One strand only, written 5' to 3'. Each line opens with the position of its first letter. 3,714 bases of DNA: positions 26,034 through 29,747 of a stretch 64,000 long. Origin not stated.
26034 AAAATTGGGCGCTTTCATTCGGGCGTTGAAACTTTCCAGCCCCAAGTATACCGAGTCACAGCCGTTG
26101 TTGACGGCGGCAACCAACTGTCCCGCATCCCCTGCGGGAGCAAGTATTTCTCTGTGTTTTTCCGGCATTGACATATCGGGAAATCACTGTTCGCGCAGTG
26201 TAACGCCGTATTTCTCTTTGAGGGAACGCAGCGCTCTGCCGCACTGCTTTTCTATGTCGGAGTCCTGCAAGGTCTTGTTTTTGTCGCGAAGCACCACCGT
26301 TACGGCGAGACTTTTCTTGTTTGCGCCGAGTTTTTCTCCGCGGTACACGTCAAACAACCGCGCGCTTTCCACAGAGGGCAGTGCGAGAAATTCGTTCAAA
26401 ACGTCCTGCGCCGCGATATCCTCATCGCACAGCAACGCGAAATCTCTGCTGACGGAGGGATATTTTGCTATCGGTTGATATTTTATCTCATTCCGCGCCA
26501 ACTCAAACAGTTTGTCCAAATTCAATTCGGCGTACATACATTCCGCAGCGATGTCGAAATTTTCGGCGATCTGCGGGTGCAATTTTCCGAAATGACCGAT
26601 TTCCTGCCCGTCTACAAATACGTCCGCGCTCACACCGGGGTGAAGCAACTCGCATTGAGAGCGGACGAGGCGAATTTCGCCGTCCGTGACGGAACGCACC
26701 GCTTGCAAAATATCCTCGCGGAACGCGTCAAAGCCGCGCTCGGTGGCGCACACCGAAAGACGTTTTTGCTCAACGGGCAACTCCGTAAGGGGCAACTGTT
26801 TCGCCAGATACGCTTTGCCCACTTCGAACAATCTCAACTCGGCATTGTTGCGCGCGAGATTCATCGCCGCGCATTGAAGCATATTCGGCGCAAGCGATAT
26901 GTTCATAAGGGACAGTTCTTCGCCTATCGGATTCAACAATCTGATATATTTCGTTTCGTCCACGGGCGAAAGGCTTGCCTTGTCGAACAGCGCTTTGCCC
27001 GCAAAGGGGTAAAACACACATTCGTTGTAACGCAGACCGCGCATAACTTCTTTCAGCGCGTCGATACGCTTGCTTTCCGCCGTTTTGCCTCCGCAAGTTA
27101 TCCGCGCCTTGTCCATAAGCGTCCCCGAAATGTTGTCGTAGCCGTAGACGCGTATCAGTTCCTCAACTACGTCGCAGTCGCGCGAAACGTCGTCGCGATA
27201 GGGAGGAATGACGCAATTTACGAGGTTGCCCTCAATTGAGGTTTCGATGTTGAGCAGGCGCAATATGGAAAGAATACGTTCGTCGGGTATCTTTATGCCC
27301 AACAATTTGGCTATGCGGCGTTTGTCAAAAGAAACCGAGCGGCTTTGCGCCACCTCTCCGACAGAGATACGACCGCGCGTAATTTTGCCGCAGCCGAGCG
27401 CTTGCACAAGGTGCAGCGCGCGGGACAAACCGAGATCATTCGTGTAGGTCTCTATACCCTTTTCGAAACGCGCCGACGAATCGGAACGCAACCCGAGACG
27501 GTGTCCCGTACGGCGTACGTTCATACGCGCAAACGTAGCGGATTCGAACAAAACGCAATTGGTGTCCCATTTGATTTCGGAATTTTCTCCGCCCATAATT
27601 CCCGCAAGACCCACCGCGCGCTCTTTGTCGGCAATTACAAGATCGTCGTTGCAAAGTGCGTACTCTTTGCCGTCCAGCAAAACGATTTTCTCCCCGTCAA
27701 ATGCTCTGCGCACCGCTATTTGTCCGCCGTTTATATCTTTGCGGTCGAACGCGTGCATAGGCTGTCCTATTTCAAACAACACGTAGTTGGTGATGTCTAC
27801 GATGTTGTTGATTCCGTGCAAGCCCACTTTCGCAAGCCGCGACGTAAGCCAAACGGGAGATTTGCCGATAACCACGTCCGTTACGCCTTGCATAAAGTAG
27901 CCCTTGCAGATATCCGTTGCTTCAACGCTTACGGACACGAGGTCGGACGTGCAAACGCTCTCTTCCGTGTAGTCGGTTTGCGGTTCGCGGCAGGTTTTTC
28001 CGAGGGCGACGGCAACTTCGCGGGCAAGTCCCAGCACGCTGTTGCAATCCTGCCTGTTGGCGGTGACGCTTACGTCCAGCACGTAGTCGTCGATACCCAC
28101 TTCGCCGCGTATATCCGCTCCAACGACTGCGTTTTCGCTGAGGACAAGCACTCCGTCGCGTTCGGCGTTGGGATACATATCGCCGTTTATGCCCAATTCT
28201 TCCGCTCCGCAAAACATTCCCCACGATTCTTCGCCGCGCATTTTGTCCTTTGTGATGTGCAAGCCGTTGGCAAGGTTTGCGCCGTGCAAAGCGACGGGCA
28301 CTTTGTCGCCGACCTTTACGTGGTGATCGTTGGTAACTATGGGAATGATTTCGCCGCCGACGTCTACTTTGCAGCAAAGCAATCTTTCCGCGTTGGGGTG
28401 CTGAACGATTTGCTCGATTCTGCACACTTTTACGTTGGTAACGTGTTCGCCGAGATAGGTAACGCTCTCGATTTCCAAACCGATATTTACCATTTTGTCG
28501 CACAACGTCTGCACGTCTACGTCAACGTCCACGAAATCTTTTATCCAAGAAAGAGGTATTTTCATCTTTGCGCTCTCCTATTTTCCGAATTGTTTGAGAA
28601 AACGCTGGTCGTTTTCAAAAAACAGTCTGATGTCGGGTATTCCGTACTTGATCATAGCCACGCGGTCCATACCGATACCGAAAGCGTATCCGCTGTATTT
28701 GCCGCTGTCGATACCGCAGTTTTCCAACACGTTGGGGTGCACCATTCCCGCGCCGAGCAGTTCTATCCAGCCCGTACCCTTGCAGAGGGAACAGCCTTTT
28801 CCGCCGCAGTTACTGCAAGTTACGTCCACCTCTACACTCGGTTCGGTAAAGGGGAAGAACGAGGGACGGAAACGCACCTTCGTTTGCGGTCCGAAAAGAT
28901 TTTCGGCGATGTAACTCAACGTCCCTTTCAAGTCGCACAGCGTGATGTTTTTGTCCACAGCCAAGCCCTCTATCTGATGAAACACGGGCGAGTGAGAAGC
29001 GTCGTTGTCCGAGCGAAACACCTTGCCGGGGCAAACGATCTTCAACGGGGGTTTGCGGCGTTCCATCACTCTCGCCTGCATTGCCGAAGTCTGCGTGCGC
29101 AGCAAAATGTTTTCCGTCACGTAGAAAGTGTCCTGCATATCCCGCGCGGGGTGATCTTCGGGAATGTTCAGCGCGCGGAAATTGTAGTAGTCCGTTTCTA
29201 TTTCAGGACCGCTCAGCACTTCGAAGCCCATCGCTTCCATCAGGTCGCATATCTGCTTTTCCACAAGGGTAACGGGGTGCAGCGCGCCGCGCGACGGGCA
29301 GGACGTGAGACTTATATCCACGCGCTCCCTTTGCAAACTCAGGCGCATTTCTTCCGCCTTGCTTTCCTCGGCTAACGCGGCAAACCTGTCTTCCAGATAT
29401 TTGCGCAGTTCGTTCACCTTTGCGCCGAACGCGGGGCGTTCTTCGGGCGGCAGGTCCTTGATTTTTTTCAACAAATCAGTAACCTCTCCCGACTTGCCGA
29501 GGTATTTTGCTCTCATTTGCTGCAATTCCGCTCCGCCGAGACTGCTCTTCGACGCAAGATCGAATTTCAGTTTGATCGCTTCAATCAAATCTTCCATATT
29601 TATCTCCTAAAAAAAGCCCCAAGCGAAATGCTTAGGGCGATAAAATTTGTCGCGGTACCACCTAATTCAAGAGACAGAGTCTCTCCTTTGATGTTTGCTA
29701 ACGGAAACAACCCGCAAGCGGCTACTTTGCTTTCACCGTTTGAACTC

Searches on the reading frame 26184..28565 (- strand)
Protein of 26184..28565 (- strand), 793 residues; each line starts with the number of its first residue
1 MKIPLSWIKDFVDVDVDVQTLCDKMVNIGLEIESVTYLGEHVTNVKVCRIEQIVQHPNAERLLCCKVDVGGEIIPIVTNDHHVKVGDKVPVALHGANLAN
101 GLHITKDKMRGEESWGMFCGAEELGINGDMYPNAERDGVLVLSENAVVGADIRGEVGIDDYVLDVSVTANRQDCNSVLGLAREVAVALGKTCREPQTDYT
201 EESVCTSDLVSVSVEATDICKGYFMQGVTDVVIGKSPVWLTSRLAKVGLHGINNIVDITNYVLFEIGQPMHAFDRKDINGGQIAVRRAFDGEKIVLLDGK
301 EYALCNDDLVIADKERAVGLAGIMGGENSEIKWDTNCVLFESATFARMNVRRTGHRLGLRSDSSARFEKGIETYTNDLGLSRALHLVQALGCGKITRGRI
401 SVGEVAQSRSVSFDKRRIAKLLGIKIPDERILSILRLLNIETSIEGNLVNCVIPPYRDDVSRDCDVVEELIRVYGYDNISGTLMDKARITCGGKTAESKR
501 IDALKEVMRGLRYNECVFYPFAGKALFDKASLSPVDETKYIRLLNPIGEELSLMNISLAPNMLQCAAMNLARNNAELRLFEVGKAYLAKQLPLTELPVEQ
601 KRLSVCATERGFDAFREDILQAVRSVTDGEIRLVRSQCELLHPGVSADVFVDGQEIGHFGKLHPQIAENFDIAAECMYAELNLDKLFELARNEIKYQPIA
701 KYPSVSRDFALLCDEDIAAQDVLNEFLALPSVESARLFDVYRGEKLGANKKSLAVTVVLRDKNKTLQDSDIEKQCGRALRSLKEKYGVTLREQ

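Call 49: search_protein_families(library=pfam, proteins=[window:26184-28565:-])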
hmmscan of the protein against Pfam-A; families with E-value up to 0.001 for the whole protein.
window:26184-28565:- (793 aa): 5 families
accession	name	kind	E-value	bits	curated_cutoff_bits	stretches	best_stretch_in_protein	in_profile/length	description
PF03483.22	B3_4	-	2.9e-56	190.3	29.3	1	220-390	2-172/174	B3/4 domain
PF17759.6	tRNA_synthFbeta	-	3.2e-42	144.8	22.4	1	486-683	7-214/214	Phenylalanyl tRNA synthetase beta chain CLM domain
PF03147.19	FDX-ACB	-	2.8e-24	85.8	31.1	1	701-791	2-94/94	Ferredoxin-fold anticodon binding domain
PF03484.21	B5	-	1.6e-18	67.1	28.6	1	412-476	2-67/67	tRNA synthetase B5 domain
PF01588.26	tRNA_bind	-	1.3e-15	57.7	27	1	45-132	1-77/96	Putative tRNA binding domain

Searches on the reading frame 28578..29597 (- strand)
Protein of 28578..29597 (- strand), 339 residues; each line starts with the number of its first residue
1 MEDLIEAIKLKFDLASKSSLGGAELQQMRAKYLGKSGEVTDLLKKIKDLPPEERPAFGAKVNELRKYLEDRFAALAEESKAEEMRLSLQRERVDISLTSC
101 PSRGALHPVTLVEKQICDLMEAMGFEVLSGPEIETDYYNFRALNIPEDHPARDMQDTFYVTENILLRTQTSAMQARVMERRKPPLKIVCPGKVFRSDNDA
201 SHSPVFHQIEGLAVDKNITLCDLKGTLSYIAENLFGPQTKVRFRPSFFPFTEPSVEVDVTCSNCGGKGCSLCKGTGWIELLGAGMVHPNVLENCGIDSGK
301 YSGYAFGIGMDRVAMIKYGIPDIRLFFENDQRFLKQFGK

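Call 49: search_protein_families(library=pfam, proteins=[window:28578-29597:-])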
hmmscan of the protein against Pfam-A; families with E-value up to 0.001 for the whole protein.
window:28578-29597:- (339 aa): 2 families
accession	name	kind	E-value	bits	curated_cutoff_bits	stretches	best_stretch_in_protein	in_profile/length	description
PF01409.25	tRNA-synt_2d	-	4.8e-100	334.5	19.8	1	100-337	10-246/246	tRNA synthetases class II core domain (F)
PF02912.23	Phe_tRNA-synt_N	-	3.4e-21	75.4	22.3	1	23-84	4-65/69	Aminoacyl tRNA synthetase class II, N-terminal domain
